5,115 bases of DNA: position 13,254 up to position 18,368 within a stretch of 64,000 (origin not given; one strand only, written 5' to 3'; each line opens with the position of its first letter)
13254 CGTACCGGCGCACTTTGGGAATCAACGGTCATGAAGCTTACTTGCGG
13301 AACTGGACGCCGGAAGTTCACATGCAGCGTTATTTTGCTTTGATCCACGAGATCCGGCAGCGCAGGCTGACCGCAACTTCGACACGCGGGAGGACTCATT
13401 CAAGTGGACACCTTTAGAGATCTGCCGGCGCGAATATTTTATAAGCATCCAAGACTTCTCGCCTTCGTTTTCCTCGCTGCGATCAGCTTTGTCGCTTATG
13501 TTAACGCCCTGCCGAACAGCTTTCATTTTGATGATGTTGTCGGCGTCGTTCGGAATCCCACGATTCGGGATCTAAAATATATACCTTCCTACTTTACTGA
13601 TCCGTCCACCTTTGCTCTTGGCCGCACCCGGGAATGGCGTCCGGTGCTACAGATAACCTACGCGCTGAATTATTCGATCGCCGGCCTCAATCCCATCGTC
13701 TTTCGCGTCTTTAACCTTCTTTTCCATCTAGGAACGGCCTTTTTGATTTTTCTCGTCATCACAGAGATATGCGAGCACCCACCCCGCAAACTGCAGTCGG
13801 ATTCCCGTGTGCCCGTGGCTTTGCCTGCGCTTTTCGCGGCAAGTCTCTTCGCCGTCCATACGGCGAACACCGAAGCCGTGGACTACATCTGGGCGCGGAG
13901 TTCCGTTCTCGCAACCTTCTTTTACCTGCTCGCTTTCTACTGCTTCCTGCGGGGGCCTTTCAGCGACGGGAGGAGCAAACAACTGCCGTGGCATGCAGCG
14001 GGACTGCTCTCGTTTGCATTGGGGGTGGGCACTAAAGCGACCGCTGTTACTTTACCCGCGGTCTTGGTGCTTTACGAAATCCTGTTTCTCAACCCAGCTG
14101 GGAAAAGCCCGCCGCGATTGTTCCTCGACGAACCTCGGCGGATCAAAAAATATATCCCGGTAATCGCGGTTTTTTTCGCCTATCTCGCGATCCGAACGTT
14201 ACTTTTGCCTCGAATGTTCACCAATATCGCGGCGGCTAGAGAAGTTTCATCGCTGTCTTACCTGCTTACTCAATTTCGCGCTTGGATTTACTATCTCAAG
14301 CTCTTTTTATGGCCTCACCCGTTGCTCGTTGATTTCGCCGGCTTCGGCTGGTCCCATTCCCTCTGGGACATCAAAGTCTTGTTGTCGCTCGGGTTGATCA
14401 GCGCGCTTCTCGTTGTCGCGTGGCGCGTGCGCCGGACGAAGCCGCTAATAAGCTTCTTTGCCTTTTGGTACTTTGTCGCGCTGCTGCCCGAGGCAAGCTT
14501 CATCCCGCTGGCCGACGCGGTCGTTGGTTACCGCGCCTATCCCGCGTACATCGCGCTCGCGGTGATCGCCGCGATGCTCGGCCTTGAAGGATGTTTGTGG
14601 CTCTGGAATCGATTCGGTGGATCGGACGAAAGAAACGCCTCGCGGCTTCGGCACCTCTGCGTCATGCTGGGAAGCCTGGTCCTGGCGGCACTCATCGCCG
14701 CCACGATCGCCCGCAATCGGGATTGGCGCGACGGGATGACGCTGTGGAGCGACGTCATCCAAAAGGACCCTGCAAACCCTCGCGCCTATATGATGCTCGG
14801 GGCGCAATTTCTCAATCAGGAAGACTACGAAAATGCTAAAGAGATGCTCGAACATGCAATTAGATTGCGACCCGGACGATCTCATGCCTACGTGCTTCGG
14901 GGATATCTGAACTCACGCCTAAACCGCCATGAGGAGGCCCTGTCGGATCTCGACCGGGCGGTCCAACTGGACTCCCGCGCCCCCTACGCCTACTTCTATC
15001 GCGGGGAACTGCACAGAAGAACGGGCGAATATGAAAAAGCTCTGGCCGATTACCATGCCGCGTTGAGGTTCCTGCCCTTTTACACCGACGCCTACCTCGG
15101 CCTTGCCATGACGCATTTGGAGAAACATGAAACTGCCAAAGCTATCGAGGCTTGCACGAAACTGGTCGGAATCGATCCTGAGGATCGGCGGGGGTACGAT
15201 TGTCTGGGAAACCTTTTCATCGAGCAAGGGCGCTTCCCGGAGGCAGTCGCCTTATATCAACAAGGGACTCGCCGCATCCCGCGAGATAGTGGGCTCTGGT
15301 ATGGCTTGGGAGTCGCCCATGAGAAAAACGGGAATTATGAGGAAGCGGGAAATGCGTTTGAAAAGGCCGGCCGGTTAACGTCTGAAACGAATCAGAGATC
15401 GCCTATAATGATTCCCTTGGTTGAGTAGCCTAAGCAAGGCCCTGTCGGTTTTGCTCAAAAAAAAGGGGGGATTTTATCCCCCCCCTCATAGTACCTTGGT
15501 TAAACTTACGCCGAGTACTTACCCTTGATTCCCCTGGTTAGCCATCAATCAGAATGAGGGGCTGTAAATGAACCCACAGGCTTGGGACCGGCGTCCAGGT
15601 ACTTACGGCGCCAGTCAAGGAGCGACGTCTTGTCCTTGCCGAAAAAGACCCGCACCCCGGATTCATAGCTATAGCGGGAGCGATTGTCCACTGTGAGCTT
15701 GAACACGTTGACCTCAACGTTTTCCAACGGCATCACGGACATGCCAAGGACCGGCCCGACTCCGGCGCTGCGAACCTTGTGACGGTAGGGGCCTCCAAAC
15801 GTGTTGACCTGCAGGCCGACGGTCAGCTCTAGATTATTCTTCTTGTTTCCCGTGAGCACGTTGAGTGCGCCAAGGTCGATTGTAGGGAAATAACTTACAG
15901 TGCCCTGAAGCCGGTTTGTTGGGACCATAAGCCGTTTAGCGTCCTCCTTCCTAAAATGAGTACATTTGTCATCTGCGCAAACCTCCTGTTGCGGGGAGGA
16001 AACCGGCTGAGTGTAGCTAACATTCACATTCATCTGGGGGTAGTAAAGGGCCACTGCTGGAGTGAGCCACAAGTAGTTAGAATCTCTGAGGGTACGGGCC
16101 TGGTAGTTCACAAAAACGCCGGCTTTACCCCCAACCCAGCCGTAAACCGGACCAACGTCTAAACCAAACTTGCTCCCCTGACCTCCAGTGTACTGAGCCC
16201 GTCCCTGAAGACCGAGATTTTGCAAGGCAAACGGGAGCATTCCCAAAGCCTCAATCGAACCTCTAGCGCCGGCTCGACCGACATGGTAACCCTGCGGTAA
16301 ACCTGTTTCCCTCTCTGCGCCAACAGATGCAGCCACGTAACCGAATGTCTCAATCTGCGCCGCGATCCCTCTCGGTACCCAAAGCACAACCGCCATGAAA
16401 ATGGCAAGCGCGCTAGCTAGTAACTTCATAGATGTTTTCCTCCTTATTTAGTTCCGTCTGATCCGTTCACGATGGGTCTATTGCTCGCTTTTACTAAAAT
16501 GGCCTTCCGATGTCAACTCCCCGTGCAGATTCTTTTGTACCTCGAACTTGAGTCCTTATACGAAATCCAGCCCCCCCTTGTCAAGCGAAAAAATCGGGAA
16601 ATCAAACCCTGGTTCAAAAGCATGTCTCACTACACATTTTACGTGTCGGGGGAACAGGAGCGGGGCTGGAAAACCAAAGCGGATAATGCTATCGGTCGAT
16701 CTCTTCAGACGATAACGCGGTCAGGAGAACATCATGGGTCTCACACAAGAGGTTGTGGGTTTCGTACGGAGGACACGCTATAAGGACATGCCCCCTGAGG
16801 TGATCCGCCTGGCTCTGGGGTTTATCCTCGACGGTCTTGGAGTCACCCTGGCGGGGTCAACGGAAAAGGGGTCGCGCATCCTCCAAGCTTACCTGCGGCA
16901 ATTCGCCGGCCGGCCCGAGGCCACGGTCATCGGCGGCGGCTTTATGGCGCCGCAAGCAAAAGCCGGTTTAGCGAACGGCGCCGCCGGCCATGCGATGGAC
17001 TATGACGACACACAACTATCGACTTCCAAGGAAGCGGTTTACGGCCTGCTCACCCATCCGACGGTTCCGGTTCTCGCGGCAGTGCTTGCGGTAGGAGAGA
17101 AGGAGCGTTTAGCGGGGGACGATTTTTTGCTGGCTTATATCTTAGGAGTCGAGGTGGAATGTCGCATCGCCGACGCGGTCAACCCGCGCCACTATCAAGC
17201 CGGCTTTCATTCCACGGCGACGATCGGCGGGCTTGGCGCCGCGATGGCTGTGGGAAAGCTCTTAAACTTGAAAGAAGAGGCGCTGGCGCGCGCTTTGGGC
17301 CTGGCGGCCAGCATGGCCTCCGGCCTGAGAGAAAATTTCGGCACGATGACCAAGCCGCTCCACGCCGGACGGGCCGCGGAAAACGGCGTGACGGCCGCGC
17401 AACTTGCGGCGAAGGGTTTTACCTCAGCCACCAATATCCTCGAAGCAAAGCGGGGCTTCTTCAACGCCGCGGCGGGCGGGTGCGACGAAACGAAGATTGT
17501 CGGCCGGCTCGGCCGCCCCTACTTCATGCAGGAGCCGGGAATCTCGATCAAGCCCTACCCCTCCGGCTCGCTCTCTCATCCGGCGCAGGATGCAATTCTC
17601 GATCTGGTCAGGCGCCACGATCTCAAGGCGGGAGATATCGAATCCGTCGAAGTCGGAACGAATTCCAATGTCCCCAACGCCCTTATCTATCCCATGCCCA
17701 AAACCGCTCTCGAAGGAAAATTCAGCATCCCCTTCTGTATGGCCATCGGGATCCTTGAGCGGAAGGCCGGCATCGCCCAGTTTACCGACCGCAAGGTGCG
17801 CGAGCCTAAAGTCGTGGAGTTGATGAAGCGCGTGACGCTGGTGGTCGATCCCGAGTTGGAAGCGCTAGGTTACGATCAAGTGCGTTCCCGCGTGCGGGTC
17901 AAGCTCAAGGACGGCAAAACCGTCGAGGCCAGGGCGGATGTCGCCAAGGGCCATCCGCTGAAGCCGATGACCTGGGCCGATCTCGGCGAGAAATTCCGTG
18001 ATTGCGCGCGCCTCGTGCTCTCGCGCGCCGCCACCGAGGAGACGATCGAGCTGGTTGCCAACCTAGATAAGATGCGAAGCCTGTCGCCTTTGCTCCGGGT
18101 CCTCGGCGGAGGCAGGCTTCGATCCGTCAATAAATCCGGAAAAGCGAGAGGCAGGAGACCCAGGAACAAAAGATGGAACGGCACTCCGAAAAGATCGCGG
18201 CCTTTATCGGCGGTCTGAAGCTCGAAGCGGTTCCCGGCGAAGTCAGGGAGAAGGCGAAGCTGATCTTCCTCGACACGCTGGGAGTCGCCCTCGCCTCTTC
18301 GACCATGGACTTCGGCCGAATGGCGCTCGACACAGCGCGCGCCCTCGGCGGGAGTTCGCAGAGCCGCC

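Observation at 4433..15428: Glycoconjugate-modification locus: GT2, FAD oxidoreductase, duplicated PaaK-like adenylating enzymes around a sulfotransferase, GT4, PMT/TPR membrane protein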

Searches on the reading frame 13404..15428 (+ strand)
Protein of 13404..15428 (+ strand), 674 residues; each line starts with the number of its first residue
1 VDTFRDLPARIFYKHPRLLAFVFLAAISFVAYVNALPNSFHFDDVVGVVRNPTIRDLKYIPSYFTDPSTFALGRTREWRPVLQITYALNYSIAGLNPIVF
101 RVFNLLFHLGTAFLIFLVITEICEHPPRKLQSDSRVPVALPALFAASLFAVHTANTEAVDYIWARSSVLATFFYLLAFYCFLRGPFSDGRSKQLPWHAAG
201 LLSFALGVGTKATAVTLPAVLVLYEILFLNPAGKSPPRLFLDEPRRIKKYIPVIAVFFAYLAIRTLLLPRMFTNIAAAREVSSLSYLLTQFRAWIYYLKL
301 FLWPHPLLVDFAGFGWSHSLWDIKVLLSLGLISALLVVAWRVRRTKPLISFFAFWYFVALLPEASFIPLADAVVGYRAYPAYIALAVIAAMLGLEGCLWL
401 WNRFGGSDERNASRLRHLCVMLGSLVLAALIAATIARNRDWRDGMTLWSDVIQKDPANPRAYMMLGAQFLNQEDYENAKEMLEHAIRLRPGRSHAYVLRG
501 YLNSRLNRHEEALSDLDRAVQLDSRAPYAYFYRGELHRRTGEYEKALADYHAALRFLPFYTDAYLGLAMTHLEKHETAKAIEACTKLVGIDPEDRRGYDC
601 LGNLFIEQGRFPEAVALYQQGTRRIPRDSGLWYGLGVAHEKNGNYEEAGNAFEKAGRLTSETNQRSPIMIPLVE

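Call 4: search_protein_families(library=pfam, proteins=[window:13404-15428:+], max_evalue=0.01)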
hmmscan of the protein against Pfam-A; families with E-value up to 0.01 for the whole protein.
window:13404-15428:+ (674 aa): 23 families
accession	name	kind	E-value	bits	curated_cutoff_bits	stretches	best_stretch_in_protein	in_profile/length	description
PF07719.23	TPR_2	-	2.2e-31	105.8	27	3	527-558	1-32/34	Tetratricopeptide repeat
PF00515.34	TPR_1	-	1.5e-30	104.2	27.8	3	528-558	2-32/34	Tetratricopeptide repeat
PF13432.12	TPR_16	-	3.5e-26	91.7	32.7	4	601-655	3-57/65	Tetratricopeptide repeat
PF13181.12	TPR_8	-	6.4e-25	85.6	25.7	3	460-490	2-32/34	Tetratricopeptide repeat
PF13431.12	TPR_17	-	3.2e-21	74.2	24.4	1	617-648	1-32/34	Tetratricopeptide repeat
PF13414.12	TPR_11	-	6.3e-21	74.2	26.8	3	602-643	1-42/42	TPR repeat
PF14559.12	TPR_19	-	1.3e-18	67.5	25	2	606-655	2-51/68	Tetratricopeptide repeat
PF13428.12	TPR_14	-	2.7e-17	61.9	23.5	1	597-636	3-42/44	Tetratricopeptide repeat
PF13371.12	TPR_9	-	1.6e-14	54.1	35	1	505-558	7-60/73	Tetratricopeptide repeat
PF13174.12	TPR_6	-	3.5e-13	49.7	26.3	0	528-552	1-25/33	Tetratricopeptide repeat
PF13424.12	TPR_12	-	4.6e-13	49.6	30.1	1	461-522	5-74/77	Tetratricopeptide repeat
PF23914.1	TPR_CcmH_CycH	-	3.8e-12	46.8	42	1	440-490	102-152/158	Cytochrome c-type biogenesis protein H TPR domain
PF25063.1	ARM_TT21_C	-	2.1e-11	44.5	35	2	509-593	111-196/209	Tetratricopeptide repeat protein 21 C-terminal ARM domain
PF12895.13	ANAPC3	-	5.9e-11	42.9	27.2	0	448-518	12-81/82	Anaphase-promoting complex, cyclosome, subunit 3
PF13176.12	TPR_7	-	4.5e-10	39.2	27.9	0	601-628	5-34/36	Tetratricopeptide repeat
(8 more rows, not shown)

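Call 5: search_protein_families(library=ncbifam, proteins=[window:13404-15428:+], max_evalue=0.01)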
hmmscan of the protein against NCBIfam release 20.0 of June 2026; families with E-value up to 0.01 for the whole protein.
window:13404-15428:+ (674 aa): 31 families (the best 25 are shown)
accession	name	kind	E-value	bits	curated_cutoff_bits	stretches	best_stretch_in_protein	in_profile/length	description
NF040959.1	MamA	equivalog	6.9e-25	87.7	200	2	530-660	40-170/204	magnetosome protein MamA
TIGR02917.1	PEP_TPR_lipo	equivalog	5e-24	84.3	312.2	1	433-662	167-396/899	XrtA/PEP-CTERM system TPR-repeat protein PrsT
TIGR02521.1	type_IV_pilW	equivalog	2.7e-17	63.1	154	2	459-554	31-126/234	type IV pilus biogenesis/stability protein PilW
TIGR03939.1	PGA_TPR_OMP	equivalog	4.2e-16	58.3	366.65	2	431-525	92-186/800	poly-beta-1,6 N-acetyl-D-glucosamine export porin PgaA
TIGR02552.1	LcrH_SycD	equivalog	1.6e-14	53.8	104.8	2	450-526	43-119/136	SycD/LcrH family type III secretion system chaperone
TIGR00990.1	3a0801s09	subfamily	1.9e-13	49.9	757.25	1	469-619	342-491/615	mitochondrial import receptor subunit TOM70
NF033920.0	C39_PA2778_fam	equivalog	2e-13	50.4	150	2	433-522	164-253/255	PA2778 family cysteine peptidase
NF052415.1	T3SS_chap_SctY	equivalog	6.3e-12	46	70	1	445-521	26-105/106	type III secretion apparatus assembly chaperone SctY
NF033762.1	social_mot_Tgl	equivalog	1.8e-11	43.9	225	1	465-656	37-231/252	social motility TPR repeat lipoprotein Tgl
NF008391.2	PRK11189.1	equivalog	2.2e-10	40.5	250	1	452-528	92-168/297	lipoprotein NlpI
NF047507.1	TPR_BatC_Lepto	exception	2.8e-08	33.5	175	1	472-576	44-143/214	TPR repeat-containing protein BatC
NF047371.1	FlcA_CTERM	equivalog_domain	7.7e-08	31.3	300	0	492-608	121-238/646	periplasmic flagellar collar protein FlcA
TIGR02795.1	tol_pal_ybgF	equivalog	2.4e-07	31.4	90.1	0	524-586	36-101/119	tol-pal system protein YbgF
NF008757.0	PRK11788.1-5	equivalog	3e-07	29.9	363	0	506-574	193-261/388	lipopolysaccharide assembly protein LapB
TIGR00540.1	TPR_hemY_coli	hypoth_equivalog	2e-06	26.9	142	1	438-580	240-378/385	heme biosynthesis-associated TPR protein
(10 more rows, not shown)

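Call 36: search_solved_structures(query=window:13404-15428:+, max_evalue=1)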
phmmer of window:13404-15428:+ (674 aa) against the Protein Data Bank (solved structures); distinct sequences matched with E-value up to 1: 208 (the best 60 are shown).
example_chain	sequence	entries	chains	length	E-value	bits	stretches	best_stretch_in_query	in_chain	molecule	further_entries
9qhb_A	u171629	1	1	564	1e-73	252.4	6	514-659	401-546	Engineered tetratricopeptide repeat protein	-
8bu0_A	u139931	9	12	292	4.8e-35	124.6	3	518-659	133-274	Consensus tetratricopeptide repeat protein | Crystal structure of an 8-repeat consensus TPR superhelix with Zinc. | Monomer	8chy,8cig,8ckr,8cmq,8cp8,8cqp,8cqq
9qhc_A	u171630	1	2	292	2.2e-32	115.8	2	518-659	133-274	Engineered tetratricopeptide repeat protein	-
7ntf_A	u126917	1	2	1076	1.5e-23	86.7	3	474-658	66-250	Isoform 1 of UDP-N-acetylglucosamine--peptide N-acetylglucosaminyltransferase 110 kDa subu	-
7yeh_B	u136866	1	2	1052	1.6e-23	86.6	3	472-657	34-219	UDP-N-acetylglucosamine--peptide N-acetylglucosaminyltransferase 110 kDa subunit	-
7yea_A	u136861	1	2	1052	1.9e-23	86.3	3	474-657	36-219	UDP-N-acetylglucosamine--peptide N-acetylglucosaminyltransferase 110 kDa subunit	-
6eou_A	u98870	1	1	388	7.2e-19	71.2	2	474-658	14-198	UDP-N-acetylglucosamine--peptide N-acetylglucosaminyltransferase 110 kDa subunit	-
1w3b_A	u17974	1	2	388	1.3e-18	70.3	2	474-658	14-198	UDP-N-ACETYLGLUCOSAMINE--PEPTIDE N-ACETYLGLUCOSAMINYLTRANSFERASE 110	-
2fo7_A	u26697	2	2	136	6.1e-18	68.1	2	580-658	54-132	SYNTHETIC CONSENSUS TPR PROTEIN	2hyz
8ch0_A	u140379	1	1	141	7e-18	67.9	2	580-658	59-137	Consensus tetratricopeptide repeat protein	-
9gzg_A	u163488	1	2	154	9.1e-16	60.9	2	580-659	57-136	Engineered CTPR protein with glutamic acids for conductivity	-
2wqh_A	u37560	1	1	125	5e-14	55.2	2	597-656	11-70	CTPR3Y3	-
7obi_A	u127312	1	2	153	1.7e-13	53.4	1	533-659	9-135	CTPR-rv4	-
7dhg_C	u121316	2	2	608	3.7e-13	52.3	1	444-556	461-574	Mitochondrial import receptor subunit TOM70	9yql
9yr4_A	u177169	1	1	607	3.7e-13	52.3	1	444-556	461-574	Mitochondrial import receptor subunit TOM70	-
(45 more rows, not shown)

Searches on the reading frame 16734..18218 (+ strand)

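Call 20: search_protein_families(library=pfam, proteins=[window:16734-18218:+], max_evalue=0.00001)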
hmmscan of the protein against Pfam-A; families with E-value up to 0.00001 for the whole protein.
window:16734-18218:+ (494 aa): 2 families
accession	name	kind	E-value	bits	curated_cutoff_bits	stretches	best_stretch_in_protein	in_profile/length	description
PF03972.19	MmgE_PrpD_N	-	1.8e-63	214.5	32.1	1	8-249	4-238/244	MmgE/PrpD N-terminal domain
PF19305.4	MmgE_PrpD_C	-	1.4e-40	139.3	32.1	1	275-445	1-172/173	MmgE/PrpD C-terminal domain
